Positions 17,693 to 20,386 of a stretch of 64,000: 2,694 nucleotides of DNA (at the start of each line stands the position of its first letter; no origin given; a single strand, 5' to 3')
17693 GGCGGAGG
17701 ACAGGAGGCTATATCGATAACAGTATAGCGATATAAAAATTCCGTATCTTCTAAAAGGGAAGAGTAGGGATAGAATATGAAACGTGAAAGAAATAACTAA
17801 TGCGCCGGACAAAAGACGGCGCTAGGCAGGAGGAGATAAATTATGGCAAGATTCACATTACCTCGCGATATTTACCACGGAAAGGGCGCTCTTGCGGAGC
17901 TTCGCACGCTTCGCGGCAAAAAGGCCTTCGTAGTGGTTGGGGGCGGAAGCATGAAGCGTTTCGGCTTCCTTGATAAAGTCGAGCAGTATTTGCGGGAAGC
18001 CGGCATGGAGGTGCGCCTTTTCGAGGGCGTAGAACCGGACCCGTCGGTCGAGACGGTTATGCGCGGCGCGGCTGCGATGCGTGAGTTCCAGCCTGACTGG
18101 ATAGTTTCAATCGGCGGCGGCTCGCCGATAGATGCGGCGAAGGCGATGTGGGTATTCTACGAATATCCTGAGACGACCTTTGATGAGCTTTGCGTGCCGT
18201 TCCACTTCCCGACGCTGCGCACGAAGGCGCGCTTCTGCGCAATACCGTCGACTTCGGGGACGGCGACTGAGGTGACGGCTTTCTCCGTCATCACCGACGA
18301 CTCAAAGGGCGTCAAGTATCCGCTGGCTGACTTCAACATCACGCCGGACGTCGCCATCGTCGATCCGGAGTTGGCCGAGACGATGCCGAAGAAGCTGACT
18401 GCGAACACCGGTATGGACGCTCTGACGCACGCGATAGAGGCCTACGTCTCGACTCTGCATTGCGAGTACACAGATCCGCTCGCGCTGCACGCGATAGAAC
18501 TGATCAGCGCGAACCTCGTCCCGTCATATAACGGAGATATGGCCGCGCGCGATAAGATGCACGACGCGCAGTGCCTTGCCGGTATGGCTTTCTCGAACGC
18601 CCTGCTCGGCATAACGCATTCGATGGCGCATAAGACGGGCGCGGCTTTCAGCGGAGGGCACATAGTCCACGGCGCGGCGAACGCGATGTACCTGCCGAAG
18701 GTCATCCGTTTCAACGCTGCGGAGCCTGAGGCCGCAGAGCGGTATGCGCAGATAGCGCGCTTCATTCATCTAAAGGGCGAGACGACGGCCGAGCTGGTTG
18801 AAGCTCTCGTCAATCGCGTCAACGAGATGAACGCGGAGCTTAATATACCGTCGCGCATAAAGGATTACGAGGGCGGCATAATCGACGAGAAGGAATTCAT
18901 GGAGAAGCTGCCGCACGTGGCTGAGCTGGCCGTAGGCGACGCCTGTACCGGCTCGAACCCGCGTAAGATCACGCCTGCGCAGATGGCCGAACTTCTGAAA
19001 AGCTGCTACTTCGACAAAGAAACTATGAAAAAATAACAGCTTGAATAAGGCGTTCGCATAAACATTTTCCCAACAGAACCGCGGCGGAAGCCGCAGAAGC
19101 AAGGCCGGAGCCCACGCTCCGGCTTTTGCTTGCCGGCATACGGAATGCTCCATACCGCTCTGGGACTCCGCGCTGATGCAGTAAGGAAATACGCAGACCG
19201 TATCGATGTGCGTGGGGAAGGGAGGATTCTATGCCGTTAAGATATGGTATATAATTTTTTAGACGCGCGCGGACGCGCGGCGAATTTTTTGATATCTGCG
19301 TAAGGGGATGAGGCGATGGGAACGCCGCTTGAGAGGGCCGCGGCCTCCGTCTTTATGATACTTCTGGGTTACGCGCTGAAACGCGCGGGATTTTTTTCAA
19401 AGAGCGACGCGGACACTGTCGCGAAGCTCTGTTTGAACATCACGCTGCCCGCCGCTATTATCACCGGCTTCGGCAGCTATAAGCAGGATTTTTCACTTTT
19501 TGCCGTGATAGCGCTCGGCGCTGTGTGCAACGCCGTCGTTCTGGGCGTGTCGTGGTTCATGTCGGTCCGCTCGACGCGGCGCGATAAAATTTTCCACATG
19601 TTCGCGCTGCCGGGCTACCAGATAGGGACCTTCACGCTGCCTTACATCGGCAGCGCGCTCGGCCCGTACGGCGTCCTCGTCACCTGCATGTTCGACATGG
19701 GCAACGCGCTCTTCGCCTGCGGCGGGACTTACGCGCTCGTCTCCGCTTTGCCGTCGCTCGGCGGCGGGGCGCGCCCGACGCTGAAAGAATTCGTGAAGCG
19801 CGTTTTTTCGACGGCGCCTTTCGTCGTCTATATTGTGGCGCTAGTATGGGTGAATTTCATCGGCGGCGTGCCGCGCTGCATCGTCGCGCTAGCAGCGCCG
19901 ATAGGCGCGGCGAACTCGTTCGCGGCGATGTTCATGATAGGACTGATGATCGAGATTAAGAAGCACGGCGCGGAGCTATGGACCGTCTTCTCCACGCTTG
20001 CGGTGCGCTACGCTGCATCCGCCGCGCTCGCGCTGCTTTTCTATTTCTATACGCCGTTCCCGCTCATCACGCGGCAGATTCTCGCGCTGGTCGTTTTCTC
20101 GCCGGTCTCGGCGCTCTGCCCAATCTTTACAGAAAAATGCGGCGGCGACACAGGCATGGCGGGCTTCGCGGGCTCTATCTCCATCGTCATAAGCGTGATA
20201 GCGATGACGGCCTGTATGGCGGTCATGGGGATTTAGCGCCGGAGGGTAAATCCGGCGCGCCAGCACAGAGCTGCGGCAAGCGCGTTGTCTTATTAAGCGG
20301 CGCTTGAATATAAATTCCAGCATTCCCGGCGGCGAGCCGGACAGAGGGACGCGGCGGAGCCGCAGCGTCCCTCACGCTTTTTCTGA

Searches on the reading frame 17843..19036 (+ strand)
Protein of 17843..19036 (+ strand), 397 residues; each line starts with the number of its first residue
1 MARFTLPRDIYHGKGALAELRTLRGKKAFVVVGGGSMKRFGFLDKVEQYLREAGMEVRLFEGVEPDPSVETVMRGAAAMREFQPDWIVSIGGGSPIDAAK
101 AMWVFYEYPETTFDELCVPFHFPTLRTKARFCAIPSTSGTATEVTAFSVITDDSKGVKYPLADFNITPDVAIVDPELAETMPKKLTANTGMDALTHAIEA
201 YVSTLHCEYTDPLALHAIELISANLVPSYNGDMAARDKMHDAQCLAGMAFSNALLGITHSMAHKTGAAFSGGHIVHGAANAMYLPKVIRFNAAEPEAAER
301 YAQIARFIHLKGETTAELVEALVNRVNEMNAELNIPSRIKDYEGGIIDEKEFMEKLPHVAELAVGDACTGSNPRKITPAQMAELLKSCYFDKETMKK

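Call 34: search_protein_families(library=pfam, proteins=[window:17843-19036:+], max_evalue=0.00001)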
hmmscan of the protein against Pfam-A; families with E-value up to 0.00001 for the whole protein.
window:17843-19036:+ (397 aa): 3 families
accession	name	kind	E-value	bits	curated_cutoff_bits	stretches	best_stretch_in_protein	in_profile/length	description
PF25137.1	ADH_Fe_C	-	3.5e-54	183.9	27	1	186-388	1-193/194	Fe-containing alcohol dehydrogenase family, C-terminal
PF00465.25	Fe-ADH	-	1.3e-48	165.2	31.3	1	7-175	1-168/168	Iron-containing alcohol dehydrogenase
PF13685.12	Fe-ADH_2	-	2.8e-08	34.3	28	1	20-101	14-92/149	Iron-containing alcohol dehydrogenase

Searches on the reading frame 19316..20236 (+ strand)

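Call 34: search_protein_families(library=pfam, proteins=[window:19316-20236:+], max_evalue=0.00001)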
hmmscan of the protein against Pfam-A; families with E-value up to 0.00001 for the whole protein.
window:19316-20236:+ (306 aa): 1 family
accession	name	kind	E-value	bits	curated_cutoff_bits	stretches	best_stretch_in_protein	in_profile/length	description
PF03547.23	Mem_trans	-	3.5e-06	26.3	25.7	0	12-128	10-133/343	Membrane transport protein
